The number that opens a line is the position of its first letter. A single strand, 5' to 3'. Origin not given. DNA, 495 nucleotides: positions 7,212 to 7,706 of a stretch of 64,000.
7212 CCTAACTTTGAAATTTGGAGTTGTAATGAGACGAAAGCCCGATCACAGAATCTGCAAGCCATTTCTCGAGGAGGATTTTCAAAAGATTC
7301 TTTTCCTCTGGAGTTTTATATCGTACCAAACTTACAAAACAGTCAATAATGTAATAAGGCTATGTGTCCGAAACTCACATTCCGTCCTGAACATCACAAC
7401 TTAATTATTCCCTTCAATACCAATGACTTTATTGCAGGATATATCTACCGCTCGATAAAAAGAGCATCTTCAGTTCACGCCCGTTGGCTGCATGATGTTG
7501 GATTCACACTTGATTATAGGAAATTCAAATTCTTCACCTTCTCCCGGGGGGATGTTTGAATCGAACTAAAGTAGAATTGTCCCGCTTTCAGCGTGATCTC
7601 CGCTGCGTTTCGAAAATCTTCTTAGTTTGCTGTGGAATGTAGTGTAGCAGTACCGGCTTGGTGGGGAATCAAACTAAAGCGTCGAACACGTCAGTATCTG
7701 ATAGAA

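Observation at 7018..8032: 1-kb gene-free gap with a 290-bp GC-richer block of direct and inverted repeats (not a CRISPR array)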

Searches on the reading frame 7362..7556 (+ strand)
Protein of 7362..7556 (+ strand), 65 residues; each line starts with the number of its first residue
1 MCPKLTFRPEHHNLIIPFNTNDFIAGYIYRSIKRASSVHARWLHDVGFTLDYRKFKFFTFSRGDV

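Call 9: search_protein_families(library=pfam, proteins=[window:7362-7556:+], max_evalue=1)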
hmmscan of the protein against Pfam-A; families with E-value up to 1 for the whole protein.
window:7362-7556:+ (65 aa): 2 families
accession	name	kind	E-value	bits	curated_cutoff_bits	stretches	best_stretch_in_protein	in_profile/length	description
PF21350.2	Cas6_I-A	-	4.4e-07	30.5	27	1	16-62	2-42/101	CRISPR-associated protein Cas6, N-terminal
PF05418.16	Apo-VLDL-II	-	0.15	13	23.4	1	14-47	13-42/80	Apovitellenin I (Apo-VLDL-II)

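Call 12: find_homologous_proteins(query=window:7362-7556:+, max_evalue=0.01)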
Query window:7362-7556:+: no candidate shares three 5-residue words with the query. No homologue found.

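Call 15: search_solved_structures(query=window:7362-7556:+, max_evalue=10, show_alignments=3)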
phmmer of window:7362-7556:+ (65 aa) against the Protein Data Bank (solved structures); distinct sequences matched with E-value up to 10: 3.
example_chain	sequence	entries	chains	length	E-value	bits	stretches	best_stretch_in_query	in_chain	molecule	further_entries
5yi6_A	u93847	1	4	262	0.00032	24.2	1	14-61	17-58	CRISPR-associated endoribonuclease Cas6 1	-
3i4h_X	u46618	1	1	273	0.34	14.7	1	14-47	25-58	endoribonuclease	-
3pkm_A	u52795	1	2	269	1.5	12.6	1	14-47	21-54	CRISPR-associated endoribonuclease Cas6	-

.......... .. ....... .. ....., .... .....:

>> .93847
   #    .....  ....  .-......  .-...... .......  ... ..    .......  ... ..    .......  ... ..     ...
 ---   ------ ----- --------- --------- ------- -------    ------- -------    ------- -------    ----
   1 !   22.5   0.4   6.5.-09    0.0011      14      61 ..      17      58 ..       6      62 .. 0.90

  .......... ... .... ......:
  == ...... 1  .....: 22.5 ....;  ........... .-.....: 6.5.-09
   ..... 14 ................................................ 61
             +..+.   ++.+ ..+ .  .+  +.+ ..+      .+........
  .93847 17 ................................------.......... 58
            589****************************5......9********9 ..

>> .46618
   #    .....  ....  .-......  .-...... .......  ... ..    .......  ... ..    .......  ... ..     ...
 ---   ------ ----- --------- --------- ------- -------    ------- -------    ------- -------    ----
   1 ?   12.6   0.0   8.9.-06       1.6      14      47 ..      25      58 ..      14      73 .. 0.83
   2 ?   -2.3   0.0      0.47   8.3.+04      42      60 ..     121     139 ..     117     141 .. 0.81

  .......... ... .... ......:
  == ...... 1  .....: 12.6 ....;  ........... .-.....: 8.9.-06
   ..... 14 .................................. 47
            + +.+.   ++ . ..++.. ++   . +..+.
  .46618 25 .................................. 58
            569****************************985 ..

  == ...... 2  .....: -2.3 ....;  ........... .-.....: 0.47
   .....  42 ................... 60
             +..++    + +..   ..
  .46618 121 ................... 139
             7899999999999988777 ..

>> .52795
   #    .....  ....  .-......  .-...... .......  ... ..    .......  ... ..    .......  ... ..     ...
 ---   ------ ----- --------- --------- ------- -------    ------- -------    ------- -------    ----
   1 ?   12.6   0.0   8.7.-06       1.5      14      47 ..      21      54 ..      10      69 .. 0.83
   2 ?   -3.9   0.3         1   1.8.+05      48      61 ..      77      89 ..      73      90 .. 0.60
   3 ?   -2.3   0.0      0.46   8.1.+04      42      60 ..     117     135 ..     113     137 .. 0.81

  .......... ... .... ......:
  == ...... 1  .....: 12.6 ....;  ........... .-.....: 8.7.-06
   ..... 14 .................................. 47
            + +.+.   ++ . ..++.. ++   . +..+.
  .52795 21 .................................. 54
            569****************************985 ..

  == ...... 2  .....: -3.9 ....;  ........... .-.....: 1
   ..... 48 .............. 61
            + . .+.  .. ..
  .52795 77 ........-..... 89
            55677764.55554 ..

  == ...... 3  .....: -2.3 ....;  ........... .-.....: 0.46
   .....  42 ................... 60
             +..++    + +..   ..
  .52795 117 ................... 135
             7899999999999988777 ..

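Call 16: search_protein_families(library=ncbifam, proteins=[window:7362-7556:+], max_evalue=1)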
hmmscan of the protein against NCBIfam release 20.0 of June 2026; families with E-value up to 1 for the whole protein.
window:7362-7556:+ (65 aa): 0 families

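Call 18: find_encoding_contigs(protein=window:7362-7556:+, flank=6000, max_places=10)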
Protein window:7362-7556:+ (65 aa): no gene with exactly this product is on record in the collection.

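Call 20: search_protein_representatives(protein=window:7362-7556:+)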
Query: 65 residues. Proteins with E-value up to 0.001 (for the whole library): 71; up to 1e-10: 1; up to 1e-30: 0. The best 71 are listed.
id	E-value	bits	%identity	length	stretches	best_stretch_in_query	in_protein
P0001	2.4e-15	72.0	46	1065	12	28-53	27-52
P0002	2.2e-09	53.2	49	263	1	4-62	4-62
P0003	1.5e-08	50.6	48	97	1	4-62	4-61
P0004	3.3e-08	49.5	46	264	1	4-62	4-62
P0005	7.1e-08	48.4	42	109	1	3-64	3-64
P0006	3.5e-07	46.3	42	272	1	4-62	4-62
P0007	5.9e-07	45.5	39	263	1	4-64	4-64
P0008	7.9e-07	45.1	47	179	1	4-62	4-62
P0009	8.8e-07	45.0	41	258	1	4-61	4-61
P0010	9.2e-07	44.9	39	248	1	4-64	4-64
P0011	2.2e-06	43.8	49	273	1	14-62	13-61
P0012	2.4e-06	43.6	45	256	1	14-62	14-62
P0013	4.0e-06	42.9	30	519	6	14-47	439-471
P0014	4.0e-06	42.9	44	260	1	5-62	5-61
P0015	5.0e-06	42.6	46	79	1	10-62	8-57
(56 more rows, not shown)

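Call 24: find_encoding_contigs(protein=P0002, flank=8000, max_places=4)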
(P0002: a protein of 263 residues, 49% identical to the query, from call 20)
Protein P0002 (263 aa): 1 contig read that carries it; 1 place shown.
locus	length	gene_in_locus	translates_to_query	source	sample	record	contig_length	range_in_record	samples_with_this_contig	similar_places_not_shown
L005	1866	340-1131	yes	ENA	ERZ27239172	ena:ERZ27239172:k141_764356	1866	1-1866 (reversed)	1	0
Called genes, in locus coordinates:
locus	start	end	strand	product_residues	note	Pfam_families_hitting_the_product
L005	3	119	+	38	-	?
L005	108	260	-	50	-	-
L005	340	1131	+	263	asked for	PF21350:Cas6_I-A, PF01881:Cas_Cas6_C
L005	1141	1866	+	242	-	?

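Call 36: find_encoding_contigs(protein=P0004, flank=10000, max_places=3)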
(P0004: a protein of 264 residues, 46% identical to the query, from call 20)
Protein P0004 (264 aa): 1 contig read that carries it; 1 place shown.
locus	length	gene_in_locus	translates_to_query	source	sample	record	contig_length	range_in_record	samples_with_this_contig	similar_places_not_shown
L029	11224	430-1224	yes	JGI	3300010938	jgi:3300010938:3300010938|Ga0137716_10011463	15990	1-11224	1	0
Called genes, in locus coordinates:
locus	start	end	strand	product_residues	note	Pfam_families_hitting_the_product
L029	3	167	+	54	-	?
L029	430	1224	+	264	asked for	PF21350:Cas6_I-A, PF01881:Cas_Cas6_C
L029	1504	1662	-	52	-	PF18480:DUF5615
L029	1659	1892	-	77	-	PF04255:DUF433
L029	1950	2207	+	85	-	-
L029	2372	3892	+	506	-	-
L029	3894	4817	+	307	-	PF01905:DevR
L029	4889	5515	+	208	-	PF09704:Cas_Cas5d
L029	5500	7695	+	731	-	PF18019:Cas3_HD, PF00270:DEAD, PF00271:Helicase_C (faint), PF22590:Cas3-like_C_2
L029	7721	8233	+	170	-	PF01930:Cas_Cas4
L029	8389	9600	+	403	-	PF01867:Cas_Cas1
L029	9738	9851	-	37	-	-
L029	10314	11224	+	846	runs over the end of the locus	PF01966:HD (weak), PF22335:Cas10-Cmr2_palm2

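Call 37: find_encoding_contigs(protein=P0006, flank=10000, max_places=3)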
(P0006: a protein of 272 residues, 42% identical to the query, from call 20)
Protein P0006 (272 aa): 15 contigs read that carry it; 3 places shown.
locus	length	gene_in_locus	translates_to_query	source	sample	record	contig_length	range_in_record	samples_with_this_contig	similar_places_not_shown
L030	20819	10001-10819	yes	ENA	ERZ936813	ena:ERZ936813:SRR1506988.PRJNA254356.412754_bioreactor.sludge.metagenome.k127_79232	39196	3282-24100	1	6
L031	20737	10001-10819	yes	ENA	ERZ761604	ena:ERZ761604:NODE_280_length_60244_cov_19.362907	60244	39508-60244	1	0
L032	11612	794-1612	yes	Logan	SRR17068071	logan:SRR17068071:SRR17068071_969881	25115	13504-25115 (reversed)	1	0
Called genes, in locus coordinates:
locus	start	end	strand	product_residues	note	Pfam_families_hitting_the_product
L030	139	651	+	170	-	PF13578:Methyltransf_24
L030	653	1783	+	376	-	PF04488:Gly_transf_sug (weak), PF04572:Gb3_synth (weak), PF02709:Glyco_transf_7C (faint)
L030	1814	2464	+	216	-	-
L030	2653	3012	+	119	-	PF04480:DUF559, PF18741:MTES_1575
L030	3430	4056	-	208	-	-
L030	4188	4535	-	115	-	-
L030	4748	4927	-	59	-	-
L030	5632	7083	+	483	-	PF03062:MBOAT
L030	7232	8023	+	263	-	PF07611:DUF1574 (weak), PF27429:LB_356 (faint)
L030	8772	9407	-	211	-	-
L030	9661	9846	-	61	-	-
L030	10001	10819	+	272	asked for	PF21350:Cas6_I-A, PF01881:Cas_Cas6_C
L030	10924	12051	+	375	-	PF00515:TPR_1 (faint), PF12895:ANAPC3 (weak), PF13174:TPR_6 (faint), PF13431:TPR_17 (faint), PF14559:TPR_19 (faint), PF13428:TPR_14 (weak), PF13432:TPR_16, PF13424:TPR_12 (weak), +4 more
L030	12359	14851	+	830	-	PF01966:HD (weak), PF18211:Csm1_B, PF22335:Cas10-Cmr2_palm2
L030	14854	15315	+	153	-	PF03750:Csm2_III-A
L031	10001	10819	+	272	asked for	PF21350:Cas6_I-A, PF01881:Cas_Cas6_C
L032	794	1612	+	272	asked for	PF21350:Cas6_I-A, PF01881:Cas_Cas6_C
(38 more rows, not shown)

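Call 75: search_protein_families(library=padloc, proteins=[window:7362-7556:+, P0002, P0004, P0006], max_evalue=0.01)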
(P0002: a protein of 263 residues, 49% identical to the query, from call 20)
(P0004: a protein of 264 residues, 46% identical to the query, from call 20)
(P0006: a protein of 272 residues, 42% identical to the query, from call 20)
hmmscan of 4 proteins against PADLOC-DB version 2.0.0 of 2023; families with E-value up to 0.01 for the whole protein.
window:7362-7556:+ (65 aa): 4 families
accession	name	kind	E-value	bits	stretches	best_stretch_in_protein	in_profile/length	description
PDLC01782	Cas6b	-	2.8e-13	48.5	1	1-62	1-55/235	-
PDLC01372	Cas6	-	7.3e-06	24.3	1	4-61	4-54/235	"CAS-I,CAS-II,CAS-III,CAS-IV,CAS-V,CAS-VI; crRNAmaturation"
PDLC01451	Cas6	-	0.00012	20.5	1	4-62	4-49/219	"CAS-I,CAS-II,CAS-III,CAS-IV,CAS-V,CAS-VI; crRNAmaturation"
PDLC01718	typeIV_Cas6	-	0.00014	19.8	1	5-61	5-55/262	Cas6_7_IV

P0002 (263 aa): 14 families
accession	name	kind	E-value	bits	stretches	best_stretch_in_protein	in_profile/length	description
PDLC01782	Cas6b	-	3.2e-65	218.5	1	1-256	1-233/235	-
PDLC01372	Cas6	-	8e-42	142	1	1-255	1-234/235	"CAS-I,CAS-II,CAS-III,CAS-IV,CAS-V,CAS-VI; crRNAmaturation"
PDLC01451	Cas6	-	5.4e-37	126.2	1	1-257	1-218/219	"CAS-I,CAS-II,CAS-III,CAS-IV,CAS-V,CAS-VI; crRNAmaturation"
PDLC01718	typeIV_Cas6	-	1.5e-36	124.5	1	1-257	1-240/262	Cas6_7_IV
PDLC00956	Cas6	-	1.8e-32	111.5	1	51-255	4-200/200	CRISPR-associated endoribonuclease Cas6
PDLC01609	Cas6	-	1.8e-29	101.2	1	100-255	1-136/137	"CAS-I,CAS-II,CAS-III,CAS-IV,CAS-V,CAS-VI; crRNAmaturation"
PDLC01265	Cas6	-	3.3e-25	88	1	55-255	1-179/179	"CAS-I,CAS-II,CAS-III,CAS-IV,CAS-V,CAS-VI; crRNAmaturation"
PDLC01783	Cas6b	-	1.7e-24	84.9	1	1-255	1-223/225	-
PDLC02098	Cas6_IIIa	-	2.2e-19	68.7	1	1-255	1-198/200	-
PDLC02101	Cas6b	-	4.5e-13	47.6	1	1-253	1-216/218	-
PDLC02103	Cas6b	-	5.8e-12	43.9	1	1-255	1-237/240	-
PDLC01786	Cas6b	-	7.3e-09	33.8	1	15-254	14-227/228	-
PDLC01789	Cas6b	-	2.8e-07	28.8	1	1-182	1-173/240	-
PDLC01466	Cas6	-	0.0017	16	1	232-256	195-219/223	"CAS-I,CAS-II,CAS-III,CAS-IV,CAS-V,CAS-VI; crRNAmaturation"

P0004 (264 aa): 22 families
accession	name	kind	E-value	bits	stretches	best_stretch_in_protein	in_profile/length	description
PDLC01782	Cas6b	-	6.1e-71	237.2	1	1-263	1-235/235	-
PDLC01372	Cas6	-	5.4e-51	172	1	1-261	1-235/235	"CAS-I,CAS-II,CAS-III,CAS-IV,CAS-V,CAS-VI; crRNAmaturation"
PDLC01451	Cas6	-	1.8e-47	160.5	1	1-263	1-219/219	"CAS-I,CAS-II,CAS-III,CAS-IV,CAS-V,CAS-VI; crRNAmaturation"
PDLC00956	Cas6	-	4.1e-41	139.8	1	52-260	5-200/200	CRISPR-associated endoribonuclease Cas6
PDLC01718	typeIV_Cas6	-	4.2e-40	136.2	1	1-262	1-240/262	Cas6_7_IV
PDLC01609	Cas6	-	6.9e-35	118.8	1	100-261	1-137/137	"CAS-I,CAS-II,CAS-III,CAS-IV,CAS-V,CAS-VI; crRNAmaturation"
PDLC01265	Cas6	-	6.5e-34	116.3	1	55-260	1-179/179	"CAS-I,CAS-II,CAS-III,CAS-IV,CAS-V,CAS-VI; crRNAmaturation"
PDLC01783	Cas6b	-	1.6e-23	81.7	1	1-262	1-225/225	-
PDLC02098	Cas6_IIIa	-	5.2e-21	74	1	1-261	1-199/200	-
PDLC02101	Cas6b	-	1.7e-11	42.4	1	55-259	39-217/218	-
PDLC02045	Cas6d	-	6.8e-10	37.1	1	131-262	114-235/241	-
PDLC01786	Cas6b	-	5.4e-09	34.2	1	25-259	24-227/228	-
PDLC02103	Cas6b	-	9.8e-09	33.4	1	229-262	206-239/240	-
PDLC02105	Cas6b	-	9.2e-07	26.8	1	4-144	2-134/237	-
PDLC01473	Cas6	-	2.4e-05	22.1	1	129-197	100-162/197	"CAS-I,CAS-II,CAS-III,CAS-IV,CAS-V,CAS-VI; crRNAmaturation"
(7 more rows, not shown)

P0006 (272 aa): 15 families
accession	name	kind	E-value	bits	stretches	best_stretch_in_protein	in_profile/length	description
PDLC01782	Cas6b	-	1.7e-69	232.5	1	1-271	1-233/235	-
PDLC01372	Cas6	-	2.9e-40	136.9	1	1-269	1-233/235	"CAS-I,CAS-II,CAS-III,CAS-IV,CAS-V,CAS-VI; crRNAmaturation"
PDLC01451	Cas6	-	4.4e-37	126.5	1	1-271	1-217/219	"CAS-I,CAS-II,CAS-III,CAS-IV,CAS-V,CAS-VI; crRNAmaturation"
PDLC01718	typeIV_Cas6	-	5.4e-32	109.6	1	1-268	1-236/262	Cas6_7_IV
PDLC01609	Cas6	-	8e-31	105.6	1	104-270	1-136/137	"CAS-I,CAS-II,CAS-III,CAS-IV,CAS-V,CAS-VI; crRNAmaturation"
PDLC00956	Cas6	-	7.1e-28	96.5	1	52-270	5-200/200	CRISPR-associated endoribonuclease Cas6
PDLC01265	Cas6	-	2.3e-24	85.2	1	55-270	1-179/179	"CAS-I,CAS-II,CAS-III,CAS-IV,CAS-V,CAS-VI; crRNAmaturation"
PDLC01783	Cas6b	-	5.9e-21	73.3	1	1-270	1-223/225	-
PDLC02098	Cas6_IIIa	-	7.7e-16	57.1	1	1-270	1-198/200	-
PDLC01786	Cas6b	-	2.1e-11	42.1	1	21-183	20-163/228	-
PDLC02101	Cas6b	-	3e-10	38.4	1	1-269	1-217/218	-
PDLC02103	Cas6b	-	1.3e-09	36.3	1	1-270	1-237/240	-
PDLC01789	Cas6b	-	9e-09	33.7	1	1-270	1-238/240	-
PDLC02105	Cas6b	-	1.7e-06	26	1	4-269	2-234/237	-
PDLC01788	Cas6b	-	0.0047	15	0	102-270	72-216/219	-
